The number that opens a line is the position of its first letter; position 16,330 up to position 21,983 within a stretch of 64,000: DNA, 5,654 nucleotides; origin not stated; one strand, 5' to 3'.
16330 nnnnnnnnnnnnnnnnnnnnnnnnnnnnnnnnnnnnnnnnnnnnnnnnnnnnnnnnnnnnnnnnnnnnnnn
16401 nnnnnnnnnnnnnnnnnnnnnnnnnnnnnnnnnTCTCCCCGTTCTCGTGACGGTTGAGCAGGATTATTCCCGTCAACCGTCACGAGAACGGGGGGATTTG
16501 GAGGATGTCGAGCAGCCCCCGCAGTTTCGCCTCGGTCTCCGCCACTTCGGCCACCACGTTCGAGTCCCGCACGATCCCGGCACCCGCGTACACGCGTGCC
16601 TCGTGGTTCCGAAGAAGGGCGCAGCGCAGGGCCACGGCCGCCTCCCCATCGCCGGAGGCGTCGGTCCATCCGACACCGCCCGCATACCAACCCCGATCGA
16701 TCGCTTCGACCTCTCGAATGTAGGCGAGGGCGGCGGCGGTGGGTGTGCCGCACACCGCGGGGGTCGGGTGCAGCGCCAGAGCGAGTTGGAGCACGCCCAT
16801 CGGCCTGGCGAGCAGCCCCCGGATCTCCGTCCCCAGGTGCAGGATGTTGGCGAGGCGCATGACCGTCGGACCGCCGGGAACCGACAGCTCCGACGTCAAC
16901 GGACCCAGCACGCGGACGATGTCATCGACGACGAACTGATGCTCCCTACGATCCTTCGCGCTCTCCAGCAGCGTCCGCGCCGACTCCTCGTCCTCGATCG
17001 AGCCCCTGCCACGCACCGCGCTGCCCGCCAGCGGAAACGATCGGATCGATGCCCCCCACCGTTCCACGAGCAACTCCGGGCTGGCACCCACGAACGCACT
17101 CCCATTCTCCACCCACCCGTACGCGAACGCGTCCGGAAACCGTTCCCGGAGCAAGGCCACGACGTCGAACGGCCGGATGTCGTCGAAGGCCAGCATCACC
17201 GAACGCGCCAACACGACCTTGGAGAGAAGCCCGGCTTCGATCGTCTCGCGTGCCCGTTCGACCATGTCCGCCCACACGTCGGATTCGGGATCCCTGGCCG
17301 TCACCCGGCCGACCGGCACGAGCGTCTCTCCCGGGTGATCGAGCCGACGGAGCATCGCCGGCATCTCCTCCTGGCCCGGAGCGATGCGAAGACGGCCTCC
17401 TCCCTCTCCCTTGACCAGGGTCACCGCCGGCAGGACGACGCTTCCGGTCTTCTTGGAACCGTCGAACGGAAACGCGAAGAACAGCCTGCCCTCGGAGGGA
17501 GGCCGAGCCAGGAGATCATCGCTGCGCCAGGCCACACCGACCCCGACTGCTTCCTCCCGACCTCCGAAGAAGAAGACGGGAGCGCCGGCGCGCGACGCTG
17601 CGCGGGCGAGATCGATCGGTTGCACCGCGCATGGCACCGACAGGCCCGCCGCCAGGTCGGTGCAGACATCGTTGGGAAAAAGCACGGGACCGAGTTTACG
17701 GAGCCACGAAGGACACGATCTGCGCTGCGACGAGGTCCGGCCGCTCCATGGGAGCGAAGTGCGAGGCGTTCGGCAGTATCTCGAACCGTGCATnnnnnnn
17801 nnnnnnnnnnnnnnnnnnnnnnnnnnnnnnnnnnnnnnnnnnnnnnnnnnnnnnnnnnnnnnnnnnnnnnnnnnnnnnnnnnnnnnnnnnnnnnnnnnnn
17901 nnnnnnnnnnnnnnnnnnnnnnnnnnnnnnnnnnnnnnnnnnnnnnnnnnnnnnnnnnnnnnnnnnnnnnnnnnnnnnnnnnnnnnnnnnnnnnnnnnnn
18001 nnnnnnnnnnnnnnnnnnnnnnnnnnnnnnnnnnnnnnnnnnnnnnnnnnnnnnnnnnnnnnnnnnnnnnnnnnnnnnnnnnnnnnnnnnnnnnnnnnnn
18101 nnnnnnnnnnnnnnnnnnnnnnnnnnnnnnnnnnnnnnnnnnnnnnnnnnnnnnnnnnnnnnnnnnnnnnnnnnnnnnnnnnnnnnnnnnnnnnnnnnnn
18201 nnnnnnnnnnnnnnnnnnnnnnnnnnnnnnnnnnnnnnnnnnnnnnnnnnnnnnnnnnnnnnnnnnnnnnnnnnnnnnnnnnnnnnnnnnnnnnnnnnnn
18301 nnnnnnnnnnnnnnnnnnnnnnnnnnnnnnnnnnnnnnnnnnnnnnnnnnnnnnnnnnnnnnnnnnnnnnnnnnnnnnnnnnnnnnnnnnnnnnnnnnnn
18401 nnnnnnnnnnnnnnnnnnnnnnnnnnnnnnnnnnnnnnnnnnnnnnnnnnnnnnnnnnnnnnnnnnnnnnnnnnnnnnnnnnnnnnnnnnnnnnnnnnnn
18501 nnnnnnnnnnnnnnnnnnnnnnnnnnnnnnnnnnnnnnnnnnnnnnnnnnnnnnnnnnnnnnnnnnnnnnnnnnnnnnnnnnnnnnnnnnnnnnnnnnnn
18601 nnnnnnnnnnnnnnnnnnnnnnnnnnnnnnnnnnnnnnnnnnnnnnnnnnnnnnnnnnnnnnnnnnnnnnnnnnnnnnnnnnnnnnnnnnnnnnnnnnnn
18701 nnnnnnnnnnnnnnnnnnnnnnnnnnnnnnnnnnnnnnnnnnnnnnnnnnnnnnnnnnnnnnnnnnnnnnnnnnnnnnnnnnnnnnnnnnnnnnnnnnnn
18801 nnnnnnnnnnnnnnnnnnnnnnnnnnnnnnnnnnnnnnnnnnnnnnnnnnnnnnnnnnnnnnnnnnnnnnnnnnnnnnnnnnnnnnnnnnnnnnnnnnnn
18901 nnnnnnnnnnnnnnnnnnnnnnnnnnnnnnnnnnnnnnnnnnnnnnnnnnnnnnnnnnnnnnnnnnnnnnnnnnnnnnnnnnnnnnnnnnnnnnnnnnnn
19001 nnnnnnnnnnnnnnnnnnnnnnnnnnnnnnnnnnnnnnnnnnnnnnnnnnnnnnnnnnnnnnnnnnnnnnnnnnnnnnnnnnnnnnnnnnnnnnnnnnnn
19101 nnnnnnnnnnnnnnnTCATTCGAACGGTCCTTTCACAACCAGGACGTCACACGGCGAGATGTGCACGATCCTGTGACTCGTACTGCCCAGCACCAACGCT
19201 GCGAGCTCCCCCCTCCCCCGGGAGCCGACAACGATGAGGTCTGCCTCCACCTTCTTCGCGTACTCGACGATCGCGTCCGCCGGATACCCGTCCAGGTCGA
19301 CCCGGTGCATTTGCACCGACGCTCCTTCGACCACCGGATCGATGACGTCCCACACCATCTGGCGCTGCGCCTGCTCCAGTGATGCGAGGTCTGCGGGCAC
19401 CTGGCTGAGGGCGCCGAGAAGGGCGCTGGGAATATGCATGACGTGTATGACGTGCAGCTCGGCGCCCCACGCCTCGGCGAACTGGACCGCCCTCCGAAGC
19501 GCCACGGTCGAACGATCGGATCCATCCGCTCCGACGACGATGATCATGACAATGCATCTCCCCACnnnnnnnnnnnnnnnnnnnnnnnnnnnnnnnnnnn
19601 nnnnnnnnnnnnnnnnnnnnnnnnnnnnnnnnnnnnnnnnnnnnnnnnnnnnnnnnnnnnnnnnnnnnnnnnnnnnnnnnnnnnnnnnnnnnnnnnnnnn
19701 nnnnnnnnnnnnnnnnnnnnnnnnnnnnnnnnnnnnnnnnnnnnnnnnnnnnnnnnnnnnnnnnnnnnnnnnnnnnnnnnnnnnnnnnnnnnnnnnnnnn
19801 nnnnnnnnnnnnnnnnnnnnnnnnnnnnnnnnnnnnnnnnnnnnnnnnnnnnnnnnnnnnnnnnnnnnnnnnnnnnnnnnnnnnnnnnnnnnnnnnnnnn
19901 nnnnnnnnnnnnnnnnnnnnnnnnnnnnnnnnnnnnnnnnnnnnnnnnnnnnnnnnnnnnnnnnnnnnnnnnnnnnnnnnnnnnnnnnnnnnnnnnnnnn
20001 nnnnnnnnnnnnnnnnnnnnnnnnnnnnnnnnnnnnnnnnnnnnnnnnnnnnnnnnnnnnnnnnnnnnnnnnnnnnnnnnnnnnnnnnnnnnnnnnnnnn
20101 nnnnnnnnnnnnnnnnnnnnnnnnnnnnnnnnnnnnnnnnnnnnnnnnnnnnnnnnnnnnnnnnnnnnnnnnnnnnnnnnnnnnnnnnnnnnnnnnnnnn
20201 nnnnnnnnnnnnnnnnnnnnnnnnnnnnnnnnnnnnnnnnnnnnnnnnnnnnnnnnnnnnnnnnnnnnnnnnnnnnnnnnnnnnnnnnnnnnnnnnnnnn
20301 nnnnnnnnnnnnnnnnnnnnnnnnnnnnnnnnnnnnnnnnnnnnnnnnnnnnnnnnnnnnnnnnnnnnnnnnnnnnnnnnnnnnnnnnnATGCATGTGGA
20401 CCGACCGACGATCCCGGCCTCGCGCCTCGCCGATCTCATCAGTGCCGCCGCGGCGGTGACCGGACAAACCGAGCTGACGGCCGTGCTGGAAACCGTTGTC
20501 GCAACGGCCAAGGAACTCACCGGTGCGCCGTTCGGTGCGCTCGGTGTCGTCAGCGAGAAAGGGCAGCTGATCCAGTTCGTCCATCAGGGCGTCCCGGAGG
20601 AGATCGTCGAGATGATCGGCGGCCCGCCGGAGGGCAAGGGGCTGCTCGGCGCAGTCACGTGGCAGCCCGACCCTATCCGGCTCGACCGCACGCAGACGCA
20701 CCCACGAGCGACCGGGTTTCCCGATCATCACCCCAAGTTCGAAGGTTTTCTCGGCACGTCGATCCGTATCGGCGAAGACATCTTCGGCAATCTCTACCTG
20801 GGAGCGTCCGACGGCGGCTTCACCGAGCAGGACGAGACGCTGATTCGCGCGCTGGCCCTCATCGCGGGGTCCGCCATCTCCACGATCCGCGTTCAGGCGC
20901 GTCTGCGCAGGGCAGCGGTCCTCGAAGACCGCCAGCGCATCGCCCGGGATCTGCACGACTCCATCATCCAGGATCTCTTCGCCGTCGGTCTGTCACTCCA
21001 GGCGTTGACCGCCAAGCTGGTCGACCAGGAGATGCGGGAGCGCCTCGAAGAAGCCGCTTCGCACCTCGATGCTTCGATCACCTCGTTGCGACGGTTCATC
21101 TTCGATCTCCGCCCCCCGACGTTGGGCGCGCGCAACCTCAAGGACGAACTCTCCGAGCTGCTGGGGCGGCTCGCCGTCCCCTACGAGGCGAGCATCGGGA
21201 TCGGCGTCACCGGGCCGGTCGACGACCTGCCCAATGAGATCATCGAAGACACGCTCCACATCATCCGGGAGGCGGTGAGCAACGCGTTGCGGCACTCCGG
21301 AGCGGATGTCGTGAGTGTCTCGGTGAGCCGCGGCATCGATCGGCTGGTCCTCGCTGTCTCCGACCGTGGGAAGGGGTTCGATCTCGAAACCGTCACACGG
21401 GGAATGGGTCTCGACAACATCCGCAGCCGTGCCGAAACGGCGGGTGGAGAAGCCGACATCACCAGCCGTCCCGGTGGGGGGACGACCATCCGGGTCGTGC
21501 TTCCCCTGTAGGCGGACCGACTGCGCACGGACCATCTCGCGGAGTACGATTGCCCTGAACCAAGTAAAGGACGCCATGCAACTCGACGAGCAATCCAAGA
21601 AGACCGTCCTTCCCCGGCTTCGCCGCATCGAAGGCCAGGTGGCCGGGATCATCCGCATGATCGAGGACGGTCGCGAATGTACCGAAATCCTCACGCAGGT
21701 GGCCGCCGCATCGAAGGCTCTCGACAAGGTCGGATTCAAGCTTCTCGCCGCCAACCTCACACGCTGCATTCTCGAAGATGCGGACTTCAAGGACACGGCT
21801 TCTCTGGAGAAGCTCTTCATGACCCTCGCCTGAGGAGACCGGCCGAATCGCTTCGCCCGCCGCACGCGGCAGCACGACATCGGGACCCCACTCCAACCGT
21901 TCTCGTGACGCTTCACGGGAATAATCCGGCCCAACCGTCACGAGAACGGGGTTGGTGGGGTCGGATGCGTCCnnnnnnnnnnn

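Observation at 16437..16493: REP/MITE-like palindromic element family: three copies (16437, 21887, 57376), all between convergent gene ends; one copy supplies the menF stop codon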

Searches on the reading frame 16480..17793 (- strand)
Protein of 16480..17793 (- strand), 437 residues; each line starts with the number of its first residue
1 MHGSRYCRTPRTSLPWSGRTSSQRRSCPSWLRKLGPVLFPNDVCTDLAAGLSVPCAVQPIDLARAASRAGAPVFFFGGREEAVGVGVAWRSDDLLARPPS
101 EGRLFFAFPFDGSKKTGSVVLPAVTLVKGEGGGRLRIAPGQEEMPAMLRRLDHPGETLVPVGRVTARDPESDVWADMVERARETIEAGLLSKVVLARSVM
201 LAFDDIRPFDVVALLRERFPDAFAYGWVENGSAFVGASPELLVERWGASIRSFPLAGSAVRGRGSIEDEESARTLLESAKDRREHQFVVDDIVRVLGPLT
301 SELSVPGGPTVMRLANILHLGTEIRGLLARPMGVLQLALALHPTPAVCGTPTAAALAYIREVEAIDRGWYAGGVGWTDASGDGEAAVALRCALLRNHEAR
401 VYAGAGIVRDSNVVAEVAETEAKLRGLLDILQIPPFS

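Call 11: search_protein_families(library=pfam, proteins=[window:16480-17793:-])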
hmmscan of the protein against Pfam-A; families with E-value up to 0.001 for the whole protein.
window:16480-17793:- (437 aa): 1 family
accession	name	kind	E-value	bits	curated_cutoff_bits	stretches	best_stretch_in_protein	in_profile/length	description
PF00425.24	Chorismate_bind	-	3.4e-73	246.8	27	1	172-423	3-257/257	chorismate binding enzyme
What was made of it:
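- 16480..17685 (-): MenF-like isochorismate synthase (401 aa, as called in the source database). Its last residues ..PFS and its TGA stop are encoded by the arm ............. Pfam Chorismate_bind (call 11).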

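Call 27: find_encoding_contigs(protein=window:16480-17793:-, flank=10000, max_places=6)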
Protein window:16480-17793:- (437 aa): no gene with exactly this product is on record in the collection.

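Call 38: find_homologous_proteins(query=window:16480-17793:-, max_evalue=1e-30)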
Query window:16480-17793:- (437 aa): 6805 proteins with E <= 1e-30 among 8000 candidates; the best 120 are listed.
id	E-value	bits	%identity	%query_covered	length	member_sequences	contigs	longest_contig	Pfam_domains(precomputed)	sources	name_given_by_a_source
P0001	1.5e-259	879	100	92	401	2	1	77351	PF00425.25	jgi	-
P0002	2.4e-220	750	86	92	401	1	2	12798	PF00425.25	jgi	-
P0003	7.9e-218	742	85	92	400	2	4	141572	PF00425.25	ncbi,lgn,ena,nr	ncbi:salicylate biosynthesis isochorismate synthase [bacterium BMS3Abin02]|nr:salicylate biosynthesi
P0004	9.9e-218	741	85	92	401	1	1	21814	PF00425.25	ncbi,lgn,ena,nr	ncbi:MAG: isochorismate synthase [Gammaproteobacteria bacterium]|nr:isochorismate synthase [Gammapro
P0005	3.8e-176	604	72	91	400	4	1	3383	PF00425.25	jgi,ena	-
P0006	1.3e-175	602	73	88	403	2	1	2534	PF00425.25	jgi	-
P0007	3.6e-141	489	62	87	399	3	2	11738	PF00425.25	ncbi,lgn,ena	-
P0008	8.7e-119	415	56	86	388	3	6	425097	PF00425.25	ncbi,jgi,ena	-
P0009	4.0e-114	400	55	86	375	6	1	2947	PF00425.25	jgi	jgi:isochorismate synthase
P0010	2.8e-113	397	55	86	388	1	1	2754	PF00425.25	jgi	-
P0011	8.1e-112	392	55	86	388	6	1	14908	PF00425.25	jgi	jgi:isochorismate synthase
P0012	2.1e-111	391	54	86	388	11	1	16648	PF00425.25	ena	-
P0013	2.1e-111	391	54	86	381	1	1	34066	PF00425.25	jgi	jgi:isochorismate synthase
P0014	5.7e-110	386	54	86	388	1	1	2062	PF00425.25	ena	-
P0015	6.1e-110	386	54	86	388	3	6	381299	PF00425.25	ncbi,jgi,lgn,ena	-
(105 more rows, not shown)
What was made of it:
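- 16480..17685 (-): P0001 is 100% identical over 401 aa (call 38).
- Tried and rejected: The start codon was wrong, because the database protein is 401 aa (calls 27, 38).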

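Call 40: find_encoding_contigs(protein=P0003, flank=10000, max_places=3)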
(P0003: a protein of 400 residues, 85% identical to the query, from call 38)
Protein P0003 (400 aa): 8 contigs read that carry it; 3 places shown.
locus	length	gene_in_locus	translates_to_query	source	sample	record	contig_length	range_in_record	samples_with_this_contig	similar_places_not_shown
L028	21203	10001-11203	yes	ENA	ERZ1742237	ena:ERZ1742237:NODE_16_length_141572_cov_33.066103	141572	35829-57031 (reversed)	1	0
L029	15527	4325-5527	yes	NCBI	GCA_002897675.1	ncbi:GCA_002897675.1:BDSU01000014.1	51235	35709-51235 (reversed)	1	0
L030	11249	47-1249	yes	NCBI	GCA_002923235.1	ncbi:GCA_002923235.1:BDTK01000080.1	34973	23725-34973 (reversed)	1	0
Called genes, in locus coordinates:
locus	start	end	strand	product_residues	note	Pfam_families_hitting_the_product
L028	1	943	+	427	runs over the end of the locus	-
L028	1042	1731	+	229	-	PF00005:ABC_tran, PF13304:AAA_21 (faint), PF12399:BCA_ABC_TP_C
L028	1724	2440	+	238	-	PF00005:ABC_tran, PF13304:AAA_21 (faint)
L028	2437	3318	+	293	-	PF02653:BPD_transp_2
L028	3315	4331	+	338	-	PF02653:BPD_transp_2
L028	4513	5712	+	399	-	PF00266:Aminotran_5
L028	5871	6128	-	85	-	PF02583:Trns_repr_metal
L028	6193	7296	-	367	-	PF01590:GAF, PF13185:GAF_2, PF07730:HisKA_3, PF13581:HATPase_c_2 (faint), PF02518:HATPase_c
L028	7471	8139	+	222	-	PF00072:Response_reg, PF08281:Sigma70_r4_2, PF00196:GerE, PF13412:HTH_24 (weak)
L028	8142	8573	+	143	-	PF00582:Usp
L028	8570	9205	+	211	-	PF00571:CBS, PF04972:BON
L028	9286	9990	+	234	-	PF00561:Abhydrolase_1, PF12146:Hydrolase_4, PF12697:Abhydrolase_6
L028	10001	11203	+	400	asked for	PF00425:Chorismate_bind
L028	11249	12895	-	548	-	PF02776:TPP_enzyme_N, PF16582:TPP_enzyme_M_2 (weak), PF02775:TPP_enzyme_C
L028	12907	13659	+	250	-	PF00561:Abhydrolase_1, PF12146:Hydrolase_4, PF12697:Abhydrolase_6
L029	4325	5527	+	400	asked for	PF00425:Chorismate_bind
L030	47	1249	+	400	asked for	PF00425:Chorismate_bind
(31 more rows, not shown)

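Call 41: find_encoding_contigs(protein=P0002, flank=10000, max_places=2)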
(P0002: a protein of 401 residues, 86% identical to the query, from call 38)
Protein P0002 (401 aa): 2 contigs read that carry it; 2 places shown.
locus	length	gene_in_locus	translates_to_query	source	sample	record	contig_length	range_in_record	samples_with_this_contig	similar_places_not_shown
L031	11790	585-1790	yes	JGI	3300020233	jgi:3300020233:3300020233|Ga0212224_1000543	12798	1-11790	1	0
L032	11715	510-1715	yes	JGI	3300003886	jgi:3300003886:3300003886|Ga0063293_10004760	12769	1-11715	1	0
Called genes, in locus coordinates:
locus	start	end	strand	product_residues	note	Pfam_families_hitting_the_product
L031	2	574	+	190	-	?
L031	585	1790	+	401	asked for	PF00425:Chorismate_bind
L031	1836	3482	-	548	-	PF02776:TPP_enzyme_N, PF16582:TPP_enzyme_M_2 (weak), PF02775:TPP_enzyme_C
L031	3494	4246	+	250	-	PF00561:Abhydrolase_1, PF12146:Hydrolase_4, PF12697:Abhydrolase_6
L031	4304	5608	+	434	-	-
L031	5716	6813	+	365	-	PF03264:Cytochrom_NNT (faint), PF14522:Cytochrome_C7 (faint), PF09699:Paired_CXXCH_1 (faint), PF14537:Cytochrom_c3_2 (weak)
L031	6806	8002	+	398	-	PF01292:Ni_hydr_CYTB, PF07635:PSCyt1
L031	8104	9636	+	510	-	PF03264:Cytochrom_NNT, PF14522:Cytochrome_C7 (faint), PF14537:Cytochrom_c3_2 (faint)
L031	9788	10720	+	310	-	PF00294:PfkB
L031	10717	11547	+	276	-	PF01791:DeoC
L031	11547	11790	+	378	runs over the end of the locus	PF01408:GFO_IDH_MocA, PF22725:GFO_IDH_MocA_C3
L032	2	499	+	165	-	PF00561:Abhydrolase_1 (weak), PF12697:Abhydrolase_6 (weak)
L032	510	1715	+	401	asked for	PF00425:Chorismate_bind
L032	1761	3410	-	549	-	PF02776:TPP_enzyme_N, PF16582:TPP_enzyme_M_2 (weak), PF02775:TPP_enzyme_C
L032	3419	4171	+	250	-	PF00561:Abhydrolase_1, PF12146:Hydrolase_4, PF12697:Abhydrolase_6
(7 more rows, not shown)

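Call 42: find_encoding_contigs(protein=P0004, flank=10000, max_places=2)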
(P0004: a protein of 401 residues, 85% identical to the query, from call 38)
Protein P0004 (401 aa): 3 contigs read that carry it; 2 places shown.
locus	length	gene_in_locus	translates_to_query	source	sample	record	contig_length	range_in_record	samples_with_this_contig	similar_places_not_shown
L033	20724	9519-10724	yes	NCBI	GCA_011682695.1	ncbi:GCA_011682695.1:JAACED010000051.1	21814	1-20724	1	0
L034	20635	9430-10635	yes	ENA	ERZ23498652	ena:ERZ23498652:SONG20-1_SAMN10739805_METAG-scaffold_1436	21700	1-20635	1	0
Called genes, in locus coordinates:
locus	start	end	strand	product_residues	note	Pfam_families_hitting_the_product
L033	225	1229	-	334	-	PF01180:DHO_dh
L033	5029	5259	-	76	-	PF01206:TusA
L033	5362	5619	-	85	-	PF02583:Trns_repr_metal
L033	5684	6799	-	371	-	PF13185:GAF_2, PF01590:GAF, PF07730:HisKA_3, PF02518:HATPase_c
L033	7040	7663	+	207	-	PF00072:Response_reg, PF00196:GerE, PF08281:Sigma70_r4_2 (weak)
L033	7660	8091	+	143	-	PF00582:Usp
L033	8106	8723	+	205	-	PF00571:CBS, PF04972:BON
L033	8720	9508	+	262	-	PF00561:Abhydrolase_1, PF12146:Hydrolase_4, PF12697:Abhydrolase_6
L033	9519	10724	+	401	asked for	PF00425:Chorismate_bind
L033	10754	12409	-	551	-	PF02776:TPP_enzyme_N, PF16582:TPP_enzyme_M_2, PF02775:TPP_enzyme_C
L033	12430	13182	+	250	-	PF00561:Abhydrolase_1, PF12146:Hydrolase_4, PF12697:Abhydrolase_6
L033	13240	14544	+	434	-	-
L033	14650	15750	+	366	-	PF14522:Cytochrome_C7 (faint), PF09699:Paired_CXXCH_1 (faint), PF14537:Cytochrom_c3_2 (weak)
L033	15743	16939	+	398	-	PF01292:Ni_hydr_CYTB, PF07635:PSCyt1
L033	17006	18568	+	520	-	PF03264:Cytochrom_NNT, PF14522:Cytochrome_C7 (faint), PF14537:Cytochrom_c3_2 (faint)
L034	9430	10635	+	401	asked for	PF00425:Chorismate_bind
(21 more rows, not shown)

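Call 61: find_encoding_contigs(protein=P0007, flank=6000, max_places=2)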
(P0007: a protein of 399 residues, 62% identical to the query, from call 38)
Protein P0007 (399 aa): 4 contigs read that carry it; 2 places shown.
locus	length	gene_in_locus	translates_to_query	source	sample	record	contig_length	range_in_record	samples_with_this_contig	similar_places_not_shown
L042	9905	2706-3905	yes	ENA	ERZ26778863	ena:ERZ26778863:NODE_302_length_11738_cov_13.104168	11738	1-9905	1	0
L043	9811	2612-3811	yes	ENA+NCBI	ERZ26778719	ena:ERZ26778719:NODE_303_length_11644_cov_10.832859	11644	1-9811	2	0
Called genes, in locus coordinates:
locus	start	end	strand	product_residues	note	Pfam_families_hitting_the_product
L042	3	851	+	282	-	?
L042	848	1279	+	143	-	PF00582:Usp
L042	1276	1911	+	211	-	PF00571:CBS, PF04972:BON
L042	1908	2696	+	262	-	PF00561:Abhydrolase_1 (weak), PF12697:Abhydrolase_6, PF12146:Hydrolase_4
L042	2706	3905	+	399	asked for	PF00425:Chorismate_bind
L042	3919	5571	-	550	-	PF02776:TPP_enzyme_N, PF16582:TPP_enzyme_M_2 (weak), PF02775:TPP_enzyme_C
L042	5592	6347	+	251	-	PF00561:Abhydrolase_1, PF12146:Hydrolase_4, PF12697:Abhydrolase_6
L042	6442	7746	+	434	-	-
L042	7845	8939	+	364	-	PF14522:Cytochrome_C7 (faint), PF14537:Cytochrom_c3_2 (faint), PF09699:Paired_CXXCH_1 (weak)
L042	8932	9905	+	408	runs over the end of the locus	PF01292:Ni_hydr_CYTB, PF07635:PSCyt1 (weak)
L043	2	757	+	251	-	?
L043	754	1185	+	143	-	PF00582:Usp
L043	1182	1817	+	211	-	PF00571:CBS, PF04972:BON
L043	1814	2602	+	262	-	PF00561:Abhydrolase_1 (faint), PF12697:Abhydrolase_6, PF12146:Hydrolase_4 (weak)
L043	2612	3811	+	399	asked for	PF00425:Chorismate_bind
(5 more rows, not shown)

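Call 62: find_encoding_contigs(protein=P0005, flank=3000, max_places=2)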
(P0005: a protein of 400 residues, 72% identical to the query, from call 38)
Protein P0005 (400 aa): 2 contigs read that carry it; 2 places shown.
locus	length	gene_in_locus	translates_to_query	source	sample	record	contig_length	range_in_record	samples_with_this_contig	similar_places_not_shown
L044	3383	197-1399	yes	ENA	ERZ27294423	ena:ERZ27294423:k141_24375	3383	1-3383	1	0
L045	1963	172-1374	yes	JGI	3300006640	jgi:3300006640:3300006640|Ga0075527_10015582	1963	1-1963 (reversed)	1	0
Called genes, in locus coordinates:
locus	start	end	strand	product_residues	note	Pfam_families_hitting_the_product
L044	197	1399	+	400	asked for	PF00425:Chorismate_bind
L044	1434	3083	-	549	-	PF02776:TPP_enzyme_N, PF16582:TPP_enzyme_M_2, PF02775:TPP_enzyme_C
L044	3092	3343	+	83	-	PF12697:Abhydrolase_6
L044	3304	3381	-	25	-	?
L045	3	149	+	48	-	?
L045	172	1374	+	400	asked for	PF00425:Chorismate_bind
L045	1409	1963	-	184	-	?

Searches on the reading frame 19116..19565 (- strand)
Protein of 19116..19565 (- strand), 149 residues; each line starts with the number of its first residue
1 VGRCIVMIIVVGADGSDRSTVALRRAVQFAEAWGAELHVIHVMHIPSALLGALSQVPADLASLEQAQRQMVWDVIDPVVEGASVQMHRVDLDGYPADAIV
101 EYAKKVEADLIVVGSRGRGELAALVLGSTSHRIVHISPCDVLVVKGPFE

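Call 70: search_protein_families(library=pfam, proteins=[window:19116-19565:-], max_evalue=0.00001)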
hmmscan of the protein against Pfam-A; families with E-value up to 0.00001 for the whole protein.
window:19116-19565:- (149 aa): 1 family
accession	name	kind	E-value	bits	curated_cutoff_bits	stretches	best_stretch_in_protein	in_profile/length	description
PF00582.32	Usp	-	2.7e-32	112.7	24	1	8-145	4-141/141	Universal stress protein family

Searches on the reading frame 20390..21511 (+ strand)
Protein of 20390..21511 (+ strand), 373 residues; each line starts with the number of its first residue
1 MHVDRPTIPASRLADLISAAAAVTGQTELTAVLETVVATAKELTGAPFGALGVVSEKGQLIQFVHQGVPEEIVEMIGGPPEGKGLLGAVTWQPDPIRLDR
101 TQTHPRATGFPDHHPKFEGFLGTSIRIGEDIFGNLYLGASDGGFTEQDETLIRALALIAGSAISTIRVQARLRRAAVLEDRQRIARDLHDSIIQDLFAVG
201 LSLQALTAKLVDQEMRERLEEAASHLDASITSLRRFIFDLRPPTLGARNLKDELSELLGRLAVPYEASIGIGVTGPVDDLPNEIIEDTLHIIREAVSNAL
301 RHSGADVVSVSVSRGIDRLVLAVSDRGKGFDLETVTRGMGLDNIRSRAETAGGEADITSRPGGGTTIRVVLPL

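Call 70: search_protein_families(library=pfam, proteins=[window:20390-21511:+], max_evalue=0.00001)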
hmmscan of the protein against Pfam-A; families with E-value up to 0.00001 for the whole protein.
window:20390-21511:+ (373 aa): 4 families
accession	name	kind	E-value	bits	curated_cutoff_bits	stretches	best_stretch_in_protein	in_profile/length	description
PF07730.19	HisKA_3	-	5.2e-16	59.4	24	1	181-245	2-68/68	Histidine kinase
PF02518.31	HATPase_c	-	2.5e-14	54.1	26.4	1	289-373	7-109/111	Histidine kinase-, DNA gyrase B-, and HSP90-like ATPase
PF13185.12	GAF_2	-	1.9e-13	51.2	28.6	1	27-163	2-135/136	GAF domain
PF01590.32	GAF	-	4e-10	40.8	22.4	1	29-163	2-133/133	GAF domain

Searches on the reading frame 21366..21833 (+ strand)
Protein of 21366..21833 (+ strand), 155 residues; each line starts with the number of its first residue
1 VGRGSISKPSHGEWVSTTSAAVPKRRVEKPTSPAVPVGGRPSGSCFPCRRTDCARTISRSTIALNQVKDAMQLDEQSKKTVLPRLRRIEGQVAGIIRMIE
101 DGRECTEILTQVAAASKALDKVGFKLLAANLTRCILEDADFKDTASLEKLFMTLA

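Call 11: search_protein_families(library=pfam, proteins=[window:21366-21833:+])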
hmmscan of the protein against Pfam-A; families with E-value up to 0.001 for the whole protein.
window:21366-21833:+ (155 aa): 1 family
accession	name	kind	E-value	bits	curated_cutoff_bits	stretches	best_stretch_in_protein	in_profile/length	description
PF02583.22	Trns_repr_metal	-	1.9e-24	86.3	22.8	1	78-150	2-72/78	Metal-sensitive transcriptional repressor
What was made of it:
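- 21366..21833 (+): CsoR-type metal-sensing repressor. This is the longest ORF; the orthologs are 85 aa, so the true start is probably near 21576. Pfam Trns_repr_metal (call 11).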
